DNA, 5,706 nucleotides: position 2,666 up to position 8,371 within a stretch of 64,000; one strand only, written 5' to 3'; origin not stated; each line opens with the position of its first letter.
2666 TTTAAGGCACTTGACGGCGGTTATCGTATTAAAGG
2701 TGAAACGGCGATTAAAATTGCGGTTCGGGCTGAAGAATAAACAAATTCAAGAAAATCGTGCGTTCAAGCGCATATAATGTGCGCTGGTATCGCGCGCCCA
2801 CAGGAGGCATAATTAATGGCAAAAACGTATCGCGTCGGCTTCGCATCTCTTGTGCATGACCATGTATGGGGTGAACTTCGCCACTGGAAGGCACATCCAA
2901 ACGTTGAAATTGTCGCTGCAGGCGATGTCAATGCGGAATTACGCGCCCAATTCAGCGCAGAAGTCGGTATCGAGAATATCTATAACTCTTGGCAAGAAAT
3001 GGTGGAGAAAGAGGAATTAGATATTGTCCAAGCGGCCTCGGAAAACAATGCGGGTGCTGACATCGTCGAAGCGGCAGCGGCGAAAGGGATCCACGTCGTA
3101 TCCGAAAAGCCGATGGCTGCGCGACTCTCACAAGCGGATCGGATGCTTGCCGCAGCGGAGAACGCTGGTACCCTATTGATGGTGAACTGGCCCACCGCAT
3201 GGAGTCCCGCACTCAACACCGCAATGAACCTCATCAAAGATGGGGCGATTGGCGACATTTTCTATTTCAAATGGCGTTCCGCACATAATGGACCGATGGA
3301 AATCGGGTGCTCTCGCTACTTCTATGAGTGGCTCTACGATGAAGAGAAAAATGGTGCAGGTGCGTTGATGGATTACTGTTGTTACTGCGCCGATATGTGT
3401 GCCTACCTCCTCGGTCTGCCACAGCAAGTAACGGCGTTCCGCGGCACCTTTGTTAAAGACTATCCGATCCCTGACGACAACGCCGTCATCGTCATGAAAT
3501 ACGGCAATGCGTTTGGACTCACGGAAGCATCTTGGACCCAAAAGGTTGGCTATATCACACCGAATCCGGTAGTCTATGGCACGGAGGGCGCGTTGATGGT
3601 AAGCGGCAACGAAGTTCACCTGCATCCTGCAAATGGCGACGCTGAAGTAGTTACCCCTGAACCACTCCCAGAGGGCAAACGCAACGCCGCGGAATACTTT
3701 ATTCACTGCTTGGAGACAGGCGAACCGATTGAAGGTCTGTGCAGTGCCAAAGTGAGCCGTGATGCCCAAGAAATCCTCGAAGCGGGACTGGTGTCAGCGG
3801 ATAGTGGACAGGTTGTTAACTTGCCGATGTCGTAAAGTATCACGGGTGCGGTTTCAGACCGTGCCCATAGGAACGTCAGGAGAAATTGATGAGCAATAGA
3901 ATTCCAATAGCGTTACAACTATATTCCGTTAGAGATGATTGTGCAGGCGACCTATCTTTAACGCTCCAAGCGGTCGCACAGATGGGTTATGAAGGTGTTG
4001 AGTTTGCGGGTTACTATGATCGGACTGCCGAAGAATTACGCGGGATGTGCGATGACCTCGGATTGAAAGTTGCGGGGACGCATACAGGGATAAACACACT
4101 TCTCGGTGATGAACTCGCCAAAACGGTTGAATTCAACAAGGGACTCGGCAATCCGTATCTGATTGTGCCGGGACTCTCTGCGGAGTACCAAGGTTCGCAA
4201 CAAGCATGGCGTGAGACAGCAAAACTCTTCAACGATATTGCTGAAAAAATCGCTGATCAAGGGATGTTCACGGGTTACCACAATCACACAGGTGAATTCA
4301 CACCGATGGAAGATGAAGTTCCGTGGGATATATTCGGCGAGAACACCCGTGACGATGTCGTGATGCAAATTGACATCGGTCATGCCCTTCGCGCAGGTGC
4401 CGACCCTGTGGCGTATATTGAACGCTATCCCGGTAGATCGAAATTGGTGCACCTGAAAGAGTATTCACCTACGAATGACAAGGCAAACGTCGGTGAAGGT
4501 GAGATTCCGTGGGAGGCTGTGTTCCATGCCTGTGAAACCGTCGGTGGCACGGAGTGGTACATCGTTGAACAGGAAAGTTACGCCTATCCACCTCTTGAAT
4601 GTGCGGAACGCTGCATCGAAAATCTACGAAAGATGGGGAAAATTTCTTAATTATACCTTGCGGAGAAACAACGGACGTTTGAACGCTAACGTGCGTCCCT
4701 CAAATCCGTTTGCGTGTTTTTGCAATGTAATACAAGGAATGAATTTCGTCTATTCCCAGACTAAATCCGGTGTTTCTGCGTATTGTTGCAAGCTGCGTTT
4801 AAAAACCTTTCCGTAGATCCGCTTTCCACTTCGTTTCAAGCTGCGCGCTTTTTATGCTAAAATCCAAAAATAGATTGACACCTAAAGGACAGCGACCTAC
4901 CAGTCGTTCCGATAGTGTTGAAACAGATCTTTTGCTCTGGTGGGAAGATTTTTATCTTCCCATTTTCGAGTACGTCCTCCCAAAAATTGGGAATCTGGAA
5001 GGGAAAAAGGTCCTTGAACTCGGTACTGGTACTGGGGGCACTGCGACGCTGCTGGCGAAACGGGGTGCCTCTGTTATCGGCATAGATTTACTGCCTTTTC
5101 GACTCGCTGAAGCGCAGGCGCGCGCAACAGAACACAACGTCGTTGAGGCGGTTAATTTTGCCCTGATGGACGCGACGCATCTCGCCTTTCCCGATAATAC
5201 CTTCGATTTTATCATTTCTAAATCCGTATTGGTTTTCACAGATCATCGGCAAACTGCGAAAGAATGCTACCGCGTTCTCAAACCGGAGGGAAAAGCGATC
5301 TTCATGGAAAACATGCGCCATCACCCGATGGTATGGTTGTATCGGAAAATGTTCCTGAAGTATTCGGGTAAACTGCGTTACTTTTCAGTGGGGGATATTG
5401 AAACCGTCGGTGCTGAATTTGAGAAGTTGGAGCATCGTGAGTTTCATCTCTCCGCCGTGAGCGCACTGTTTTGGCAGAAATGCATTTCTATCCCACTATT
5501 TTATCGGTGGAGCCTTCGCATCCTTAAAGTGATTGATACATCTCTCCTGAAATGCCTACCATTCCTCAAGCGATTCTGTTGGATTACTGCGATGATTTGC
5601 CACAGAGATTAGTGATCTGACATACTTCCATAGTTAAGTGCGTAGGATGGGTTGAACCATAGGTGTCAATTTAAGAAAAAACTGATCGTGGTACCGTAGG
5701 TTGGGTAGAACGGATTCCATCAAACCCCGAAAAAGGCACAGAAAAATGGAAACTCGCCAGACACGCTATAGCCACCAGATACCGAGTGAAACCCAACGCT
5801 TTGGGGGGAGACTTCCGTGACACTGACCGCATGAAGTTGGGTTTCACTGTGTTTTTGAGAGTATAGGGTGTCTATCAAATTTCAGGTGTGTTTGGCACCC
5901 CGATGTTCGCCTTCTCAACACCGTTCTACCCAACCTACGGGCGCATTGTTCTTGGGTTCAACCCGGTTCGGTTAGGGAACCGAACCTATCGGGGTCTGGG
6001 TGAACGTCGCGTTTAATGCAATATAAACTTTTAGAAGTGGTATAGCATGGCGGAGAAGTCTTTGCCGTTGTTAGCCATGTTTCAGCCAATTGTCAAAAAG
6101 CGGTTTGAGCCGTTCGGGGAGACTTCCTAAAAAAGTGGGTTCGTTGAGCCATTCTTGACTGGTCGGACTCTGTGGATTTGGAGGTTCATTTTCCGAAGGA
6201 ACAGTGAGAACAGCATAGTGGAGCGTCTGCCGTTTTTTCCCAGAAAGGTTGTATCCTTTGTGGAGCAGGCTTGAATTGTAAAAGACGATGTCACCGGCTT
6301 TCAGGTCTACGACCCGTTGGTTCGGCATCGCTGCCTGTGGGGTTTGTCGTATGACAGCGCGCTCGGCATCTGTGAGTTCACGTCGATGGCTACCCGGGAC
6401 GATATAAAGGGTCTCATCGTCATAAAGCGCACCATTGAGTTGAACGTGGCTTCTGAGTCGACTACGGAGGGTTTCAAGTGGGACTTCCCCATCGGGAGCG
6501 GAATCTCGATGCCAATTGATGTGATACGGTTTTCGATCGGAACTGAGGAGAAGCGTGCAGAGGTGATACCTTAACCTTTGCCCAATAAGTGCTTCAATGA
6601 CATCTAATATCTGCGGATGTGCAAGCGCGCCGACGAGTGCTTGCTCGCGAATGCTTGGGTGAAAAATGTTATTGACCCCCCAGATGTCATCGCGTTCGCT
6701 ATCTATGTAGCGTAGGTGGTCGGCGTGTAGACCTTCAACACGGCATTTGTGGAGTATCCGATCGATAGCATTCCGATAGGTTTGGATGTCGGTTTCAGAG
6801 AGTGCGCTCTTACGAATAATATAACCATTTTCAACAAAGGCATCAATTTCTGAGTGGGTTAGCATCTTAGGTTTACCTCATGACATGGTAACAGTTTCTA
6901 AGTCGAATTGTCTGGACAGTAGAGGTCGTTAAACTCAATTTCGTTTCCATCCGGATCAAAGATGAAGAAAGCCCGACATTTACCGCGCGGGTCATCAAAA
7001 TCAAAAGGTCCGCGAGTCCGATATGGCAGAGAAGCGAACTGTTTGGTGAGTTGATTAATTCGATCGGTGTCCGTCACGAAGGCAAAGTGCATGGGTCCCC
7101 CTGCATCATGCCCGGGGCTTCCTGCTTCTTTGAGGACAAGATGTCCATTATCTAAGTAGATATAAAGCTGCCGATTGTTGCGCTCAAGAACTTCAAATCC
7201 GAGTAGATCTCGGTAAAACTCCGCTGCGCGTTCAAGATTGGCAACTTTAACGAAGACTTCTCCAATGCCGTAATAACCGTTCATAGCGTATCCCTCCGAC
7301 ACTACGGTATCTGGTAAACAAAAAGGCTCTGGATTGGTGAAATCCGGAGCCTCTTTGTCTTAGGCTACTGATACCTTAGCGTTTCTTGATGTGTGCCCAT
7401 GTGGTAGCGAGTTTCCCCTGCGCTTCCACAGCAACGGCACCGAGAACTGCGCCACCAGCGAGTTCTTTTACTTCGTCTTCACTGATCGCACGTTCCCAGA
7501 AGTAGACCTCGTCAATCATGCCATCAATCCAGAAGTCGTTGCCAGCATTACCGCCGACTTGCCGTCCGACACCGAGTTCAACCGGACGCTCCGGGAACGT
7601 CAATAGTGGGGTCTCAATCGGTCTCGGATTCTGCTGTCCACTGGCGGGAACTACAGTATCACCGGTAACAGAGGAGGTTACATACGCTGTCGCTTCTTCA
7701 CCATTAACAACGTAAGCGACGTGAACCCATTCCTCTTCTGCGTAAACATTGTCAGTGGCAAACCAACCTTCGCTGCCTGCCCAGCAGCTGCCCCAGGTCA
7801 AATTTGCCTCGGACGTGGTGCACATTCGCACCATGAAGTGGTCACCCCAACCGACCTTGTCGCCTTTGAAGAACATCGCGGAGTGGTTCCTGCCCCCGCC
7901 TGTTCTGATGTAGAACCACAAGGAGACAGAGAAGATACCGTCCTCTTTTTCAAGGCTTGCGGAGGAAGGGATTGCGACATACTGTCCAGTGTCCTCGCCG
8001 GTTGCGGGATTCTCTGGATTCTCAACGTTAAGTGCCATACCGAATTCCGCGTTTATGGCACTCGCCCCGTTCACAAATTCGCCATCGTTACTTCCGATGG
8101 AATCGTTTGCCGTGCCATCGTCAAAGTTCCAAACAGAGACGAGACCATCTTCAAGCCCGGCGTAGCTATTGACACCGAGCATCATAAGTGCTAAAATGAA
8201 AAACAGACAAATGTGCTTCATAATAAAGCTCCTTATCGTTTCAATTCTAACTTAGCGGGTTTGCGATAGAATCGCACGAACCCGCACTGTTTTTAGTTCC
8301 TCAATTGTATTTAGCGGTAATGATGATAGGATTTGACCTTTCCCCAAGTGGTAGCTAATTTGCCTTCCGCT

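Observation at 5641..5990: MITE-like 350-bp element with perfect 20-bp terminal inverted repeats; a second partial copy lies at 19655-19700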

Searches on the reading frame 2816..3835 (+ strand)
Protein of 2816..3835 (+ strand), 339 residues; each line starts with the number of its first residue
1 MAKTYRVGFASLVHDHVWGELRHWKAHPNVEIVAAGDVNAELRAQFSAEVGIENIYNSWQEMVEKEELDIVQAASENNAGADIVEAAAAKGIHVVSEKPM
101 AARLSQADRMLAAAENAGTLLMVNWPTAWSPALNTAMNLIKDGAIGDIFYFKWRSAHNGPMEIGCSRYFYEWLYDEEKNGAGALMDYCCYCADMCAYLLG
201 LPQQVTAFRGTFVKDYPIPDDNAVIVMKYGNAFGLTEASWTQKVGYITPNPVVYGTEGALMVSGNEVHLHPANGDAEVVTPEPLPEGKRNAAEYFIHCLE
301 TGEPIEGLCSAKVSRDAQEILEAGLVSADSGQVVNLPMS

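Call 12: search_protein_families(library=pfam, proteins=[window:2816-3835:+])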
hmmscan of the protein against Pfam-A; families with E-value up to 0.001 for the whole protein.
window:2816-3835:+ (339 aa): 4 families
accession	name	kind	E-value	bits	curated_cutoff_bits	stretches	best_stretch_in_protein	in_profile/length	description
PF22725.1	GFO_IDH_MocA_C3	-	1.9e-21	76.8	27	1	135-260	3-123/124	GFO/IDH/MocA C-terminal domain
PF01408.29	GFO_IDH_MocA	-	1.4e-19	71.4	24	1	21-124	16-119/120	Oxidoreductase family, NAD-binding Rossmann fold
PF02894.22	GFO_IDH_MocA_C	-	1.1e-10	42.1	22.9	1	139-334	3-216/218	Oxidoreductase family, C-terminal alpha/beta domain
PF03447.22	NAD_binding_3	-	6.3e-05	24.1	24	1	28-122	20-114/116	Homoserine dehydrogenase, NAD binding domain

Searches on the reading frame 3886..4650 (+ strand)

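Call 12: search_protein_families(library=pfam, proteins=[window:3886-4650:+])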
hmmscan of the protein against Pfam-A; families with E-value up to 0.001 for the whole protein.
window:3886-4650:+ (254 aa): 1 family
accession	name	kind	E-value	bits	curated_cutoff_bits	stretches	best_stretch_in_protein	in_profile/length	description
PF01261.30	AP_endonuc_2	-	1.9e-24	87.2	31.1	1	27-248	1-247/249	Xylose isomerase-like TIM barrel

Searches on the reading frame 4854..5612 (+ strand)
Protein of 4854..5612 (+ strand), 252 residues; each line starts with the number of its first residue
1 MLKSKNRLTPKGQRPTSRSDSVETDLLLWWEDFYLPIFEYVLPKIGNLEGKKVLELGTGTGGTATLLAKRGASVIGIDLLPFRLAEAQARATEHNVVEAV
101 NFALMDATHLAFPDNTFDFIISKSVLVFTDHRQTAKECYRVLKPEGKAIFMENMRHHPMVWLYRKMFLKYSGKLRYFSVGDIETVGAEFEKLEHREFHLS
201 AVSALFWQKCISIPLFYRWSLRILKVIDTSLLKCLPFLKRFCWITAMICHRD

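Call 12: search_protein_families(library=pfam, proteins=[window:4854-5612:+])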
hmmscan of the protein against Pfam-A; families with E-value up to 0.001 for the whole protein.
window:4854-5612:+ (252 aa): 9 families
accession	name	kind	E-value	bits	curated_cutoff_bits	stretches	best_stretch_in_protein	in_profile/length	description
PF08241.18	Methyltransf_11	-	1.2e-22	80.8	21.2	1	54-150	1-95/95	Methyltransferase domain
PF13649.12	Methyltransf_25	-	2.9e-21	76.4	27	1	53-146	1-97/97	Methyltransferase domain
PF13847.12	Methyltransf_31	-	2.4e-16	60.2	27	1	49-150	3-109/145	Methyltransferase domain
PF01209.24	Ubie_methyltran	-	5.6e-14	52.5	20.1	1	45-172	43-171/233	ubiE/COQ5 methyltransferase family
PF13489.12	Methyltransf_23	-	2.5e-12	47.3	27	1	39-183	14-151/164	Methyltransferase domain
PF08242.18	Methyltransf_12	-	9.4e-12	46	30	1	54-147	1-97/98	Methyltransferase domain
PF03848.20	TehB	-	5.2e-05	23.2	20.4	1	46-134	27-113/193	Tellurite resistance protein TehB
PF02353.26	CMAS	-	7e-05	22.7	27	1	41-165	54-179/273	Mycolic acid cyclopropane synthetase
PF01728.25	FtsJ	-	9.9e-05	22.8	24.1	1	49-122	21-97/181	FtsJ-like methyltransferase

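Call 13: find_encoding_contigs(protein=window:4854-5612:+, flank=10000, max_places=10)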
Protein window:4854-5612:+ (252 aa): no gene with exactly this product is on record in the collection.

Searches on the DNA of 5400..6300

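Call 9: search_rna_families(source=window, start=5400, end=6300, threshold=evalue, max_evalue=10)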
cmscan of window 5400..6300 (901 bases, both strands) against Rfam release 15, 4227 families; matches with E-value up to 10: 2.
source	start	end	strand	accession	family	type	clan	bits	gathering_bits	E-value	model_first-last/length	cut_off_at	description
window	5821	5897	+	RF00726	mir-87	Gene; miRNA;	-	17.2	49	1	1-79/79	no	mir-87 microRNA precursor family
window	5518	5615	-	RF02509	PYLIS_2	Cis-reg;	-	12.7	36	6.9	1-100/100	no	Pyrrolysine insertion sequence mtbB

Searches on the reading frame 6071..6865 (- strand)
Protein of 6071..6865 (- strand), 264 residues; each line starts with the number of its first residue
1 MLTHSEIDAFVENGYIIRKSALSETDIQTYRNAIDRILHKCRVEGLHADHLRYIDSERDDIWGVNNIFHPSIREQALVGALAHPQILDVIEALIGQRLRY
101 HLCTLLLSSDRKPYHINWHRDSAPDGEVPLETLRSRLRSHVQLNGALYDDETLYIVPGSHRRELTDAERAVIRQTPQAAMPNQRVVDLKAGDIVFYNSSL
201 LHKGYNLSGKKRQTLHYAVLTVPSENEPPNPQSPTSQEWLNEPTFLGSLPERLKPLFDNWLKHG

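Call 12: search_protein_families(library=pfam, proteins=[window:6071-6865:-])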
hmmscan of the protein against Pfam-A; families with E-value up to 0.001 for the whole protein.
window:6071-6865:- (264 aa): 1 family
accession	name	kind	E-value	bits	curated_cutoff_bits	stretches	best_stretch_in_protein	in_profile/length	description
PF05721.19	PhyH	-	3.5e-12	47.5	22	1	10-212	1-211/213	Phytanoyl-CoA dioxygenase (PhyH)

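Call 14: find_encoding_contigs(protein=window:6071-6865:-, flank=10000, max_places=10)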
Protein window:6071-6865:- (264 aa): no gene with exactly this product is on record in the collection.

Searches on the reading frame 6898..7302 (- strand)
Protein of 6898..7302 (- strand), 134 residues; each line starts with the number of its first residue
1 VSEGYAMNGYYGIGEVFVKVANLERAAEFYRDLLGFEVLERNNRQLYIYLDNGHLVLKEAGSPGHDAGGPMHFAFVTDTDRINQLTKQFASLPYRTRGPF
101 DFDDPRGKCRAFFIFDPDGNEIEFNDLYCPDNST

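Call 12: search_protein_families(library=pfam, proteins=[window:6898-7302:-])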
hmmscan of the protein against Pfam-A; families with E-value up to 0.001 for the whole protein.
window:6898-7302:- (134 aa): 4 families
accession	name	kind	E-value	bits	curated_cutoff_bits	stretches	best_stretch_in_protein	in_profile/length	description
PF00903.31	Glyoxalase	-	3.4e-13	50.5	20.6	1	13-124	2-121/121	Glyoxalase/Bleomycin resistance protein/Dioxygenase superfamily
PF18029.7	Glyoxalase_6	-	7.1e-05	23.9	23.6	1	16-122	2-103/106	Glyoxalase-like domain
PF22677.2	Ble-like_N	-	0.00032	20.8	24.5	1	20-40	9-29/41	Bleomycin resistance protein-like N-terminal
PF19581.5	Glyoxalase_7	-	0.00038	20.9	23.6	1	18-126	20-128/133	Glyoxalase superfamily protein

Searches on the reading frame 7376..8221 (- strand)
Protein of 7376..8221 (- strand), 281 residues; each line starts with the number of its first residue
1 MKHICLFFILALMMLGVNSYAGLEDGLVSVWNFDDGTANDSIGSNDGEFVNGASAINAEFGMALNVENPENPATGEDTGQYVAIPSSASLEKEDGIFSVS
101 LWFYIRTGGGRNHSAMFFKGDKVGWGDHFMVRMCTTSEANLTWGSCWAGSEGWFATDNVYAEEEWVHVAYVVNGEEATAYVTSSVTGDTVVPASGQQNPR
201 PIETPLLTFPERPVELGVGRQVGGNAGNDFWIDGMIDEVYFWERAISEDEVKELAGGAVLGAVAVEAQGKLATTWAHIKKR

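Call 12: search_protein_families(library=pfam, proteins=[window:7376-8221:-])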
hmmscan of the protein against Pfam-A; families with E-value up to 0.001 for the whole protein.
window:7376-8221:- (281 aa): 1 family
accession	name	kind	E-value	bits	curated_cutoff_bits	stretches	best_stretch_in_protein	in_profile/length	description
PF13385.13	Laminin_G_3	-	1.3e-14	55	27.6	1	77-252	2-151/151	Concanavalin A-like lectin/glucanases superfamily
